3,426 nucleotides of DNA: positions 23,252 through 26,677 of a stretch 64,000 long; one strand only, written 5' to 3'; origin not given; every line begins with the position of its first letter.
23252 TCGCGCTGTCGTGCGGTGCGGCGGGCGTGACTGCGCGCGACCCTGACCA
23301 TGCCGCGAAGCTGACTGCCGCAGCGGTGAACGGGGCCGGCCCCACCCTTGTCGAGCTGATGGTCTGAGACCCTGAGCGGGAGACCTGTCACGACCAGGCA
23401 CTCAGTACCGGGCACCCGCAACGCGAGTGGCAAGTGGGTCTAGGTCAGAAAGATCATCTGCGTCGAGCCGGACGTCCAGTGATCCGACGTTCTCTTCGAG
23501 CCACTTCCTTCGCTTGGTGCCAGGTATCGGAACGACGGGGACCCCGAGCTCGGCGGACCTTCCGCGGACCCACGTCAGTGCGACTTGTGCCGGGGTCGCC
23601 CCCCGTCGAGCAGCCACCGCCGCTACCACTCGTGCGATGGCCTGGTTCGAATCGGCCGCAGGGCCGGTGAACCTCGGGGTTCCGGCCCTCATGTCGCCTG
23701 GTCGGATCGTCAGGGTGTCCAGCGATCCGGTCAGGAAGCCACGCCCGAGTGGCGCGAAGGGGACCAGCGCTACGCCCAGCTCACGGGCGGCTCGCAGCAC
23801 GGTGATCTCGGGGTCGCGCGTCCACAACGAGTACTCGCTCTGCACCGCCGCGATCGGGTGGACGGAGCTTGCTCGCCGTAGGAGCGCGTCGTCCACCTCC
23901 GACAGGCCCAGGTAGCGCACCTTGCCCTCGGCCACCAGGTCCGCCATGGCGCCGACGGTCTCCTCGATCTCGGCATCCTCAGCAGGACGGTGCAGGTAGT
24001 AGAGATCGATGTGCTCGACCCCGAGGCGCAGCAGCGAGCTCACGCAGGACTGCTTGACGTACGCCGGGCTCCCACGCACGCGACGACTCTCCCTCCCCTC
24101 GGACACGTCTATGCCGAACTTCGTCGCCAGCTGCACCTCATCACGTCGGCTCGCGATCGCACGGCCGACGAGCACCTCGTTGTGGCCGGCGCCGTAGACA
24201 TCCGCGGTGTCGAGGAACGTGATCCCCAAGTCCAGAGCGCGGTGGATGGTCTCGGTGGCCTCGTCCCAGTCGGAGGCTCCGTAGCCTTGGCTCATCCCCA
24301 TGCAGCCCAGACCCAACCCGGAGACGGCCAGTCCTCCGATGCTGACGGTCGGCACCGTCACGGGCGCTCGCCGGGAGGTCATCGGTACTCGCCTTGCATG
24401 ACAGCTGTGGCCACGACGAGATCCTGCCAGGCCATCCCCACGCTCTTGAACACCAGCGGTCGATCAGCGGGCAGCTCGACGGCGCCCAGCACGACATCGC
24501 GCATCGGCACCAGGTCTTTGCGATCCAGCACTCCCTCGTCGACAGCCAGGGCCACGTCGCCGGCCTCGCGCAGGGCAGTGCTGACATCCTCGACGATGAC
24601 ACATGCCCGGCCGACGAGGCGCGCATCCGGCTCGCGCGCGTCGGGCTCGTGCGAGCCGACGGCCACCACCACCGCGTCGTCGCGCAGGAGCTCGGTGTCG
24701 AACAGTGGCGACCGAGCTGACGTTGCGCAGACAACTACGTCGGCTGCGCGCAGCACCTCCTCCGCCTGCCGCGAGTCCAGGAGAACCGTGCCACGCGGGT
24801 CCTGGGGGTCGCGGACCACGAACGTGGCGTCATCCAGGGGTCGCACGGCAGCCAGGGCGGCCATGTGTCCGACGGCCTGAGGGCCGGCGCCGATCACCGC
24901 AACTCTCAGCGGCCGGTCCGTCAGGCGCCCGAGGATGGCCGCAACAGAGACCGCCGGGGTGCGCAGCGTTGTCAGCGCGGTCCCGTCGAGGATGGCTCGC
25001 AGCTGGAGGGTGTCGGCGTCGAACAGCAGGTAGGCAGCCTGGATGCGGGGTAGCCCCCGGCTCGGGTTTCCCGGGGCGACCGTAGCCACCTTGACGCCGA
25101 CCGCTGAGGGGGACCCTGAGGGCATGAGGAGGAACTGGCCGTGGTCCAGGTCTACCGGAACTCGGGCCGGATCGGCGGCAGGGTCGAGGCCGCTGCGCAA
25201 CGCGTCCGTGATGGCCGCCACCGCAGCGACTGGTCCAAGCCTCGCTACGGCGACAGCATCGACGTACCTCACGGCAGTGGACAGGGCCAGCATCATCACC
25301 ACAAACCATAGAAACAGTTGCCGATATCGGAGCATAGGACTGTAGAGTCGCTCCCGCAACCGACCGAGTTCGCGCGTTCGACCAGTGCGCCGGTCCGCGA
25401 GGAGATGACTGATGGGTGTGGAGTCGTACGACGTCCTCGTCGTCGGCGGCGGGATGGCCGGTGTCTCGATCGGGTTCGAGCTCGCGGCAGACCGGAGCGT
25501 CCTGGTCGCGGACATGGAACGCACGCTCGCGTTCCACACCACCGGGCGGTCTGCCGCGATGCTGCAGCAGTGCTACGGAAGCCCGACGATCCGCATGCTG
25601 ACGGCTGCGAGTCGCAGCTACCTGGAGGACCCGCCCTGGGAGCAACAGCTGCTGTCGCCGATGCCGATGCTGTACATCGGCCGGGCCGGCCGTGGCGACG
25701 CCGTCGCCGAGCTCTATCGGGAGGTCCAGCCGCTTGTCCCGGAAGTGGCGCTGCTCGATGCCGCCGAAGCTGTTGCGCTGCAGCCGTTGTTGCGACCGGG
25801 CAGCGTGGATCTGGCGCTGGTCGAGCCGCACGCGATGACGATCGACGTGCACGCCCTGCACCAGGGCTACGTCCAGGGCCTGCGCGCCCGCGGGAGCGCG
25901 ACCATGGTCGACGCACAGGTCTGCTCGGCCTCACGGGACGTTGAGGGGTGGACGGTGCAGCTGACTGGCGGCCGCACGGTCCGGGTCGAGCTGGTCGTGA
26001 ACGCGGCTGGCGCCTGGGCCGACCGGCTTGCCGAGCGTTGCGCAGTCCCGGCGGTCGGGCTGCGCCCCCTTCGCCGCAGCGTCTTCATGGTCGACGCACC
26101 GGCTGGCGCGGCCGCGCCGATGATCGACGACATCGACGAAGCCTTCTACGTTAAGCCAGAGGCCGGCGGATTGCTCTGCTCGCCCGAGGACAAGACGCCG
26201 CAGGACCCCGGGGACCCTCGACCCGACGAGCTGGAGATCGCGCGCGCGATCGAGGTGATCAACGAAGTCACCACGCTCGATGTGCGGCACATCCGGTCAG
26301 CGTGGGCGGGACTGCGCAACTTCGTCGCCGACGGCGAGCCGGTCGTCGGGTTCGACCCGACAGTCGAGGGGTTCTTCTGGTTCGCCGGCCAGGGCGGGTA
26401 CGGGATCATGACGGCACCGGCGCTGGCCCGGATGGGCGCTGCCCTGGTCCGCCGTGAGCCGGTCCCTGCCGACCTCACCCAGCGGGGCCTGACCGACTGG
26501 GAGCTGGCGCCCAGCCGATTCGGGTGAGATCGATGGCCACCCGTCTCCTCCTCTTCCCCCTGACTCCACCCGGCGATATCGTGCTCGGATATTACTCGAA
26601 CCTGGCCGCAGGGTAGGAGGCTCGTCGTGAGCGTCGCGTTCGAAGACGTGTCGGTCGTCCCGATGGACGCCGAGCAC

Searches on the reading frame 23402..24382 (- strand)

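Call 66: search_protein_families(library=pfam, proteins=[window:23402-24382:-], max_evalue=0.0001)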
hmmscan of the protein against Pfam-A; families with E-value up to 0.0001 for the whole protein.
window:23402-24382:- (326 aa): 1 family
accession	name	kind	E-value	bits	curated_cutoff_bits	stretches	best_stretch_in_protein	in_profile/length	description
PF00248.27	Aldo_ket_red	-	5e-68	229.7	24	1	23-316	2-288/291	Aldo/keto reductase family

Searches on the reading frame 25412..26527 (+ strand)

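Call 66: search_protein_families(library=pfam, proteins=[window:25412-26527:+], max_evalue=0.0001)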
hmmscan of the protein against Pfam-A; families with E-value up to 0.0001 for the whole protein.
window:25412-26527:+ (371 aa): 2 families
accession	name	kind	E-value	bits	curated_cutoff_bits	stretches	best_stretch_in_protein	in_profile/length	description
PF01266.30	DAO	-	4.4e-49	168.3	27.9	1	7-344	1-352/353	FAD dependent oxidoreductase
PF07992.20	Pyr_redox_2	-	5.1e-05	23.3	26.1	0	6-52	1-48/291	Pyridine nucleotide-disulphide oxidoreductase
